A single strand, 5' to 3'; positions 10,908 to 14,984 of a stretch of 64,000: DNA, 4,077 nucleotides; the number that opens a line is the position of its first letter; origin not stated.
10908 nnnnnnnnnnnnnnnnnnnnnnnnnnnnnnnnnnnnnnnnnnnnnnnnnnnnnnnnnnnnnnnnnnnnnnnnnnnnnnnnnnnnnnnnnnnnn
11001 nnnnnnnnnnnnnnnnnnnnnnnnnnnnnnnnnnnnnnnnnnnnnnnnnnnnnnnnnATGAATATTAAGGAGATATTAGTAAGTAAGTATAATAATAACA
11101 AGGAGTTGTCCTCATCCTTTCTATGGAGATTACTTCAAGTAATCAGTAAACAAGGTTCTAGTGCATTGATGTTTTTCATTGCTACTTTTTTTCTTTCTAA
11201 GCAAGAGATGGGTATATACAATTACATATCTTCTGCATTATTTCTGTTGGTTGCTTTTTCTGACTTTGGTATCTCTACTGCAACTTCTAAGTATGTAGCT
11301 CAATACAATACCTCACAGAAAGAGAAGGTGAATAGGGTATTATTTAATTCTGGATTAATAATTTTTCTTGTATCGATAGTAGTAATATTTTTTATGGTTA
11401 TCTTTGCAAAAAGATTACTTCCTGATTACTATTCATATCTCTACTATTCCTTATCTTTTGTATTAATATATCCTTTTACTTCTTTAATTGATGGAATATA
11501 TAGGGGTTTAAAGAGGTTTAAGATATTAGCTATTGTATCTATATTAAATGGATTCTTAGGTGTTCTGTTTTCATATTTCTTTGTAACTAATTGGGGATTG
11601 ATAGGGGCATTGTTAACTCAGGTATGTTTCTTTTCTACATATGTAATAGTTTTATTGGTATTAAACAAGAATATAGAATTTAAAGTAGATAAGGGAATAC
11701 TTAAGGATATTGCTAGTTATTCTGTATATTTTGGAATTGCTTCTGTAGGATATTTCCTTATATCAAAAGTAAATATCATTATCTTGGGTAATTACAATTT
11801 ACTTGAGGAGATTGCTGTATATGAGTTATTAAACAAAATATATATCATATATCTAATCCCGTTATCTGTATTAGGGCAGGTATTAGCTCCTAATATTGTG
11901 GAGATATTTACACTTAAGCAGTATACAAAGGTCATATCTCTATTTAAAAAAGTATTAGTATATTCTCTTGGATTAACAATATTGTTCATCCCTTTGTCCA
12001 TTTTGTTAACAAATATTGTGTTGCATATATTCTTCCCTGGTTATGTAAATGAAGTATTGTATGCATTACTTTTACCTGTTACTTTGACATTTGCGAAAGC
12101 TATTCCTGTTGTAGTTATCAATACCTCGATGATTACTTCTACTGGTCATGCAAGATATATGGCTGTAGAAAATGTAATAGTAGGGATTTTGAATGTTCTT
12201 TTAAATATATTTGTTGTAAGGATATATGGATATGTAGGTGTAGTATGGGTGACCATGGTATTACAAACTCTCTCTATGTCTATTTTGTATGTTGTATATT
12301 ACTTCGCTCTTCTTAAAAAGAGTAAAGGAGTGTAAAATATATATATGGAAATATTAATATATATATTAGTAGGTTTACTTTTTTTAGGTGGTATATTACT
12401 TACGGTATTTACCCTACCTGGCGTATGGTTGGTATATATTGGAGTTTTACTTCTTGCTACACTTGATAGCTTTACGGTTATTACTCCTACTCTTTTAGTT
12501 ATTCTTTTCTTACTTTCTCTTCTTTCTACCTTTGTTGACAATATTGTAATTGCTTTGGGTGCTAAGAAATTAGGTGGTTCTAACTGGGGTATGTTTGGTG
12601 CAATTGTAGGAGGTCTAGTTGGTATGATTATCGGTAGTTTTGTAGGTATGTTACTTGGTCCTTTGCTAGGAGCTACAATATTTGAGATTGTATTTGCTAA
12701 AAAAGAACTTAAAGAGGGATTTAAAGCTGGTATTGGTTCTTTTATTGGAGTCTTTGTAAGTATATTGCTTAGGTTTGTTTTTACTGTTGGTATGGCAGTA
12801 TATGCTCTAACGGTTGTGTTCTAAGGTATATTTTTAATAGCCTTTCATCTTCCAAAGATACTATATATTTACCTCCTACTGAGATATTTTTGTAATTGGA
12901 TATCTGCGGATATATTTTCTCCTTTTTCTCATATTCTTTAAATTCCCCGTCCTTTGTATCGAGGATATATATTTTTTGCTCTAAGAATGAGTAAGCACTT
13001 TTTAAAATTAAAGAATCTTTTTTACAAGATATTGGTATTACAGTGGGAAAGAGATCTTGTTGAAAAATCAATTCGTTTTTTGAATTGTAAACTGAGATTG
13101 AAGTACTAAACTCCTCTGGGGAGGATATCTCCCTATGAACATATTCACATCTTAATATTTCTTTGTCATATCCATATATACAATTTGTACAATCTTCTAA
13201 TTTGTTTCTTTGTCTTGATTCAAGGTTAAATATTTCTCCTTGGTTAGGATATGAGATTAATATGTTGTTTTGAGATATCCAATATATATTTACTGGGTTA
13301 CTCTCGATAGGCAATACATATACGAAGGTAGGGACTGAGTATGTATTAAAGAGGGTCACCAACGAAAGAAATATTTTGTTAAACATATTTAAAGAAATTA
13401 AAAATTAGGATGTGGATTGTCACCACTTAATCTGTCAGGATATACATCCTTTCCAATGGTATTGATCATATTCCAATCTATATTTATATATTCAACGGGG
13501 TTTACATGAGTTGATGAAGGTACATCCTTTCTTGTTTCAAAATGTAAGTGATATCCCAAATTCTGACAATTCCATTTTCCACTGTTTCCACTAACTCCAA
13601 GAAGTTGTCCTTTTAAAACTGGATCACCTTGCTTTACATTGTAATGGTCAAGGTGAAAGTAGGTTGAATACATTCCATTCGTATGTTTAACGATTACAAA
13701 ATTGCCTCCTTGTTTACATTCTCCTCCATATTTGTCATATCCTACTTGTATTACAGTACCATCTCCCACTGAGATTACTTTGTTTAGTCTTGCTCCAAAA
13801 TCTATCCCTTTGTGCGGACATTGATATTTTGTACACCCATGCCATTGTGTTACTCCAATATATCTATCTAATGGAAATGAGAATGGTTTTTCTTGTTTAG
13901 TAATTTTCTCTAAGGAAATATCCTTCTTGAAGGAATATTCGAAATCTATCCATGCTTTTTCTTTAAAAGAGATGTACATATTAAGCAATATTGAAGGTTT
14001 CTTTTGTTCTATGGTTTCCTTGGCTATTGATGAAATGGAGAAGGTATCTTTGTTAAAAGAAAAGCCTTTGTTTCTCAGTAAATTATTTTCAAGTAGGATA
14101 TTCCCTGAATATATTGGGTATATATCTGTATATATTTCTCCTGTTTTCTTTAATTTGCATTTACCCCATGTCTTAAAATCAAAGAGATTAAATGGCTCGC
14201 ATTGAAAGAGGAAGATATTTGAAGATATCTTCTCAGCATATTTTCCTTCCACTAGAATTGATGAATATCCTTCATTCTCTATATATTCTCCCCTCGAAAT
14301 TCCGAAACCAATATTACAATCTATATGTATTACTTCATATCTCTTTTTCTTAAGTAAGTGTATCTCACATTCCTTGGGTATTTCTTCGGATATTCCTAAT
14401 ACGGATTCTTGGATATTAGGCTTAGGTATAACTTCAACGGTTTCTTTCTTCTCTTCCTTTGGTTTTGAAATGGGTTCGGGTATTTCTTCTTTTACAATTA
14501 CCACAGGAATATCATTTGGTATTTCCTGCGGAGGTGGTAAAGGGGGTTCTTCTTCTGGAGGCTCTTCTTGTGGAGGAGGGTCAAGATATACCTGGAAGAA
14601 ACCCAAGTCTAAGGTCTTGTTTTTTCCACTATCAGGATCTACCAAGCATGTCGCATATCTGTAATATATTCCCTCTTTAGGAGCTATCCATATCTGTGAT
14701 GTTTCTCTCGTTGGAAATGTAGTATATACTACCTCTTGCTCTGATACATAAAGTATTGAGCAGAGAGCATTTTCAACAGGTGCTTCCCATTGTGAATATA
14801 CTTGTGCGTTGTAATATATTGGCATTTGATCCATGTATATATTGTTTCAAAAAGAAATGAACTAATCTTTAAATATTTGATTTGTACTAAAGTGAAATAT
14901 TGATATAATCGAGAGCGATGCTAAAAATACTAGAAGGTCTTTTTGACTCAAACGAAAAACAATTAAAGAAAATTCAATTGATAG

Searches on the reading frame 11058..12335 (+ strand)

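Call 85: search_protein_families(library=pfam, proteins=[window:11058-12335:+], max_evalue=0.0001)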
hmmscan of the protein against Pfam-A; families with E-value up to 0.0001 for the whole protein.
window:11058-12335:+ (425 aa): 2 families
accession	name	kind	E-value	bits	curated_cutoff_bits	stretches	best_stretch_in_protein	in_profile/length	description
PF01943.22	Polysacc_synt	-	1.5e-23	84.1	28.2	1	21-283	5-273/274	Polysaccharide biosynthesis protein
PF01554.23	MatE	-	7.5e-06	26.2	24.9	1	35-173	13-160/161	MatE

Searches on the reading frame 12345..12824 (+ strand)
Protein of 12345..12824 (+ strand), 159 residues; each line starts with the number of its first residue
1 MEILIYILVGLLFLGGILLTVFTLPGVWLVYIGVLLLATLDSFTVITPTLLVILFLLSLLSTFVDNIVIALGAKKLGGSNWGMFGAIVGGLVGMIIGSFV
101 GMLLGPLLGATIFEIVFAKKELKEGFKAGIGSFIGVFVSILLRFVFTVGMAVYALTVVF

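Call 85: search_protein_families(library=pfam, proteins=[window:12345-12824:+], max_evalue=0.0001)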
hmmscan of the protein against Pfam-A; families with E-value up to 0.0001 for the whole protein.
window:12345-12824:+ (159 aa): 1 family
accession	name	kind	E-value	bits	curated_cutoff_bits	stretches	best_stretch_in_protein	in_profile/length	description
PF04306.18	DUF456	-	8.6e-32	110.8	29.4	1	21-156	2-137/139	Protein of unknown function (DUF456)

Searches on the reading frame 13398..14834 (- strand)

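Call 85: search_protein_families(library=pfam, proteins=[window:13398-14834:-], max_evalue=0.0001)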
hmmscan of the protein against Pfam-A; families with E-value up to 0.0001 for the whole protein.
window:13398-14834:- (478 aa): 1 family
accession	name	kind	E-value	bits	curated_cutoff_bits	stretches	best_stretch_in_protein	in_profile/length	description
PF01551.29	Peptidase_M23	-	1.1e-22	80.4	28.7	1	340-446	2-96/96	Peptidase family M23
